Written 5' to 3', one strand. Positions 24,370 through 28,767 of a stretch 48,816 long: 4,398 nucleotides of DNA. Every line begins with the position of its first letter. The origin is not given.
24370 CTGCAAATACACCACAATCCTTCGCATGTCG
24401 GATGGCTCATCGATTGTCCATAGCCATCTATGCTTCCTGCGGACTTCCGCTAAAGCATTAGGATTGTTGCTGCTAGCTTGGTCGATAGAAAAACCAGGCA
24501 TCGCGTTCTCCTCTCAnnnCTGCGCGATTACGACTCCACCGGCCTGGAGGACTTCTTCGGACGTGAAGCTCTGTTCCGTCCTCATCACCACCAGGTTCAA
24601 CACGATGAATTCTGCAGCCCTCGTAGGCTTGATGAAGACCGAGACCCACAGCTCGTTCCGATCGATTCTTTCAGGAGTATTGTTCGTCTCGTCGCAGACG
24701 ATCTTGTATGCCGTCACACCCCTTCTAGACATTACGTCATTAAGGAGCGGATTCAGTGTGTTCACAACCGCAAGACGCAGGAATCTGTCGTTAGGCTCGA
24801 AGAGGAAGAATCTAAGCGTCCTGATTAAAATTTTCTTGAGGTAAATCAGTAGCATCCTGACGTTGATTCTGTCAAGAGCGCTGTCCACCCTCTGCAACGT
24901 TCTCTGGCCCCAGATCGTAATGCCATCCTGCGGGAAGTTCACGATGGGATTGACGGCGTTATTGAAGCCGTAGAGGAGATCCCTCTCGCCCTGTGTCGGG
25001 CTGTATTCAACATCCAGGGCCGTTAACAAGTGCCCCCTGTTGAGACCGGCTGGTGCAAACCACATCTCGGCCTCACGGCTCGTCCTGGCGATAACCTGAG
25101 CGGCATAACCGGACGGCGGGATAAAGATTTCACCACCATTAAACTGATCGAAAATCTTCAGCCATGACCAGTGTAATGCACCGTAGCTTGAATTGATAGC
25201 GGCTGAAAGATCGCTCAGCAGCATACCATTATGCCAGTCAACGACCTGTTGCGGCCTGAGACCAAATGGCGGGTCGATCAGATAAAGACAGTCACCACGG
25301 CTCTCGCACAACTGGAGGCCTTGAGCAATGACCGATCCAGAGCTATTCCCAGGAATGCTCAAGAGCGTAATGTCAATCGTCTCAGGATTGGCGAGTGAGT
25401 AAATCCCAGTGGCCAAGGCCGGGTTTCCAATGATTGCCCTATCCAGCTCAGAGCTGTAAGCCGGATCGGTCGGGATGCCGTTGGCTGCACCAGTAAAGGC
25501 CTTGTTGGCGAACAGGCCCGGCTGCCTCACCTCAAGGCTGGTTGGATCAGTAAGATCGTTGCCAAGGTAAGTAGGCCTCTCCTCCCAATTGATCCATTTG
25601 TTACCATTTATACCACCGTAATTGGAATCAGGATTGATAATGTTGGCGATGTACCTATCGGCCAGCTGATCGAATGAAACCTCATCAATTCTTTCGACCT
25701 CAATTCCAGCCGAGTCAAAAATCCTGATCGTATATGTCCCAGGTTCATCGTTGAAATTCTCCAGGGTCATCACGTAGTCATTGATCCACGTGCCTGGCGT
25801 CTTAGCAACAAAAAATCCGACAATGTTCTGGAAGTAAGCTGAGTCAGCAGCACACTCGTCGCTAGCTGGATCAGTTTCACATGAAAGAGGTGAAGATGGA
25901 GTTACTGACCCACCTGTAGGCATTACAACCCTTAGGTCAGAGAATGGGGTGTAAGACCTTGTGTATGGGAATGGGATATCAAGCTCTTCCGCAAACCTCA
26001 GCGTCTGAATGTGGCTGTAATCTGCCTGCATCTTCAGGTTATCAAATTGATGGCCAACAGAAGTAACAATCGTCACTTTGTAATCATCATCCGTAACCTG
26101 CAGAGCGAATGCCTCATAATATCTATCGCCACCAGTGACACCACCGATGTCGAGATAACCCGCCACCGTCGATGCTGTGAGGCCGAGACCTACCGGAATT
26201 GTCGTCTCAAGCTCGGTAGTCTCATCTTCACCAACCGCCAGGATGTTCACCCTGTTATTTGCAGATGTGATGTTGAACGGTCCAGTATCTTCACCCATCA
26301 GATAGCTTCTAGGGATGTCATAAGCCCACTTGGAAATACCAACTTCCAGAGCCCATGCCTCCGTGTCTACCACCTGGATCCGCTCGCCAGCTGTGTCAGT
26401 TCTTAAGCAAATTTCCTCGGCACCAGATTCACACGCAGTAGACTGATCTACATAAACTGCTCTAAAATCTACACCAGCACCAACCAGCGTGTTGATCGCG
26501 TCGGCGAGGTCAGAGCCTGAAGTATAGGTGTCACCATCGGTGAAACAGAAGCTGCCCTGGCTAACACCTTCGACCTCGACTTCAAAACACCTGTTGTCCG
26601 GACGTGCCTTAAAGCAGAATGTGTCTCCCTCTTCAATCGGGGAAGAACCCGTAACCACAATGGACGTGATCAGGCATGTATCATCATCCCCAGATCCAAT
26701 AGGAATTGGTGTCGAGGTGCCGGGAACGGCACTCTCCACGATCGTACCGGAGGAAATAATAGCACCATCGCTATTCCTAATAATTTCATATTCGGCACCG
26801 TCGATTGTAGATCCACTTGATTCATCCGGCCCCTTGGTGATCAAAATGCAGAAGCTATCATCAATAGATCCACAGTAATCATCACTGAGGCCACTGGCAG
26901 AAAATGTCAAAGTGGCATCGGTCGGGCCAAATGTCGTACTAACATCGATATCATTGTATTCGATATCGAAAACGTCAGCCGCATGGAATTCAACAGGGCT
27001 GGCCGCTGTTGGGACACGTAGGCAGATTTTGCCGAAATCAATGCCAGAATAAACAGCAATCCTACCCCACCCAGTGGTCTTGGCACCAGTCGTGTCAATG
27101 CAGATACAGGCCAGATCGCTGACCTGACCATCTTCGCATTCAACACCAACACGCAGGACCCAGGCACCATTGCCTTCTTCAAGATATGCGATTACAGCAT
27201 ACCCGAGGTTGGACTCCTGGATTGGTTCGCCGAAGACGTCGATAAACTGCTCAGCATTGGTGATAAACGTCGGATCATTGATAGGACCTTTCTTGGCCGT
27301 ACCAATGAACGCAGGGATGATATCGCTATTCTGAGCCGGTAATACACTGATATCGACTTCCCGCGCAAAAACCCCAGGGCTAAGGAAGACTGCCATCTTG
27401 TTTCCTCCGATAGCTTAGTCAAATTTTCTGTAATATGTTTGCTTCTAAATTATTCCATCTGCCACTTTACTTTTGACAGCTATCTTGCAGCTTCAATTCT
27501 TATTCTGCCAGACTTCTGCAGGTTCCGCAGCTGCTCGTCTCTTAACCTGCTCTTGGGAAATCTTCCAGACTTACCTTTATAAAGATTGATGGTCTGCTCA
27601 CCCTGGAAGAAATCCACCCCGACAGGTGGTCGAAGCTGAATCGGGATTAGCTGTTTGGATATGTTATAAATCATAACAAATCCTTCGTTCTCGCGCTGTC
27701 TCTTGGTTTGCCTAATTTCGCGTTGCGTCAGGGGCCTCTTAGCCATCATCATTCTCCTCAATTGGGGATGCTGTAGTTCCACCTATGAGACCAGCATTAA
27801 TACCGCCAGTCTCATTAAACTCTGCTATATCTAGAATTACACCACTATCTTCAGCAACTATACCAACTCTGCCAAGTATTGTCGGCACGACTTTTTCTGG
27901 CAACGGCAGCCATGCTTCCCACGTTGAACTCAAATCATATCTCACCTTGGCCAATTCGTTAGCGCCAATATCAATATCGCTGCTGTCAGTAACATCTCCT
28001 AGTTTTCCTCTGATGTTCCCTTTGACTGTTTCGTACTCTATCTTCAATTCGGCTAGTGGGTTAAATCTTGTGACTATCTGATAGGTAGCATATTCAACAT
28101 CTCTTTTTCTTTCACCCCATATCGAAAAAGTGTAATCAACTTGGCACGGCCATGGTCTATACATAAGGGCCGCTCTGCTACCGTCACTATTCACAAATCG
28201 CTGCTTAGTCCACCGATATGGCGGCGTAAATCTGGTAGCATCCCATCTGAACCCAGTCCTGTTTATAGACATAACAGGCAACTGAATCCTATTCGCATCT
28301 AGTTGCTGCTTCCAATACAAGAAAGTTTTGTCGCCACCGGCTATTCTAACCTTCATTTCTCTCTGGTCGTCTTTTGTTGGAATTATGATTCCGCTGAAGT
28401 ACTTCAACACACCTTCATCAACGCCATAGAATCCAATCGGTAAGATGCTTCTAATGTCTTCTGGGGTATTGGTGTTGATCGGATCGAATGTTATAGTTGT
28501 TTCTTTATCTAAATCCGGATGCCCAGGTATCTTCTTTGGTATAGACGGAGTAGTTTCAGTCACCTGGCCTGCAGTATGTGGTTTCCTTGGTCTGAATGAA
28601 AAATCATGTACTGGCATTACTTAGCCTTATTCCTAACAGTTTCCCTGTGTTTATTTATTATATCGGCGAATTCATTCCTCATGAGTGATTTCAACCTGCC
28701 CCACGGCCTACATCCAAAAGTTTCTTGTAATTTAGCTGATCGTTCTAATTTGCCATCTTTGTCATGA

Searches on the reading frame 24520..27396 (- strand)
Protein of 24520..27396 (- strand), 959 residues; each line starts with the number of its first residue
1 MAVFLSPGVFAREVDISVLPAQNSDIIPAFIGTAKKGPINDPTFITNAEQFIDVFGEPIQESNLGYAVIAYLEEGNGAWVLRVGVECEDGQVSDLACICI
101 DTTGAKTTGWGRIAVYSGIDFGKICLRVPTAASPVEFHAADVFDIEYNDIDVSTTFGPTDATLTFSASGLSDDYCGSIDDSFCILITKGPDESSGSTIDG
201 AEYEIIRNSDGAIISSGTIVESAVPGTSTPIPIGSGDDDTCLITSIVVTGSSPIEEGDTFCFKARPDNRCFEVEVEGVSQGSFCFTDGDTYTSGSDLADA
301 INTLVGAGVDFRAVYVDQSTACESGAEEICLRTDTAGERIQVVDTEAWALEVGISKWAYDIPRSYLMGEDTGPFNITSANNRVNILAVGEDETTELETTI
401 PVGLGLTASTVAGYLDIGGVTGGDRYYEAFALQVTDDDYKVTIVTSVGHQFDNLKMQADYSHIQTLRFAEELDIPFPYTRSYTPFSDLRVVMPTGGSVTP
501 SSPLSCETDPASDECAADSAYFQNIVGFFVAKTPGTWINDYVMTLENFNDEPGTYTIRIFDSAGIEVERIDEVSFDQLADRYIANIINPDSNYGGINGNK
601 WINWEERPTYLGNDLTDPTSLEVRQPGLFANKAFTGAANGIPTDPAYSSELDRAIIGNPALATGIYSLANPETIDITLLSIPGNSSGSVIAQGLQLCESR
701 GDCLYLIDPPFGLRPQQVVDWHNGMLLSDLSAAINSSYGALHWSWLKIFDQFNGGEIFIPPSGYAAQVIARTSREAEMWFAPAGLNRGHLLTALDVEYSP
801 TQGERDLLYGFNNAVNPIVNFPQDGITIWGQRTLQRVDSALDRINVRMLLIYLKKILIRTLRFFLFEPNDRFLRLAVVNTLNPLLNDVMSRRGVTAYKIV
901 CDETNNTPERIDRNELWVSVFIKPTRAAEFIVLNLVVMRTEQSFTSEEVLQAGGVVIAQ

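Call 25: search_protein_families(library=phrogs, proteins=[window:24520-27396:-], max_evalue=0.001)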
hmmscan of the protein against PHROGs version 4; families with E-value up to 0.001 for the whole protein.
window:24520-27396:- (959 aa): 7 families
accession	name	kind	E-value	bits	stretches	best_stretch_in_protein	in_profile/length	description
phrog_23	-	tail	3.7e-85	287.5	1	1-950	20-475/496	tail sheath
phrog_10581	-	tail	5.7e-52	178.1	1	748-939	712-911/915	tail sheath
phrog_17610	-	tail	9.1e-29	100.9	1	693-938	865-1107/1135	tail sheath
phrog_34521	-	tail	3.7e-18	65.8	1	744-947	758-960/962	tail sheath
phrog_15814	-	unknown function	7.7e-14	51.6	1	652-935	431-722/738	-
phrog_19666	-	tail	9e-10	38.6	1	696-894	753-943/985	tail sheath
phrog_279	-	tail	0.00011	22.1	0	24-64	33-69/489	tail sheath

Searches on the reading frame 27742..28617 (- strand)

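Call 25: search_protein_families(library=phrogs, proteins=[window:27742-28617:-], max_evalue=0.001)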
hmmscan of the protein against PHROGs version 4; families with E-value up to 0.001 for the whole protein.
window:27742-28617:- (292 aa): 1 family
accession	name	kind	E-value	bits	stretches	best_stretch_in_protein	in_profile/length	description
phrog_227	-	tail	2.3e-07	31.5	1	74-195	22-151/278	tail sheath stabilizer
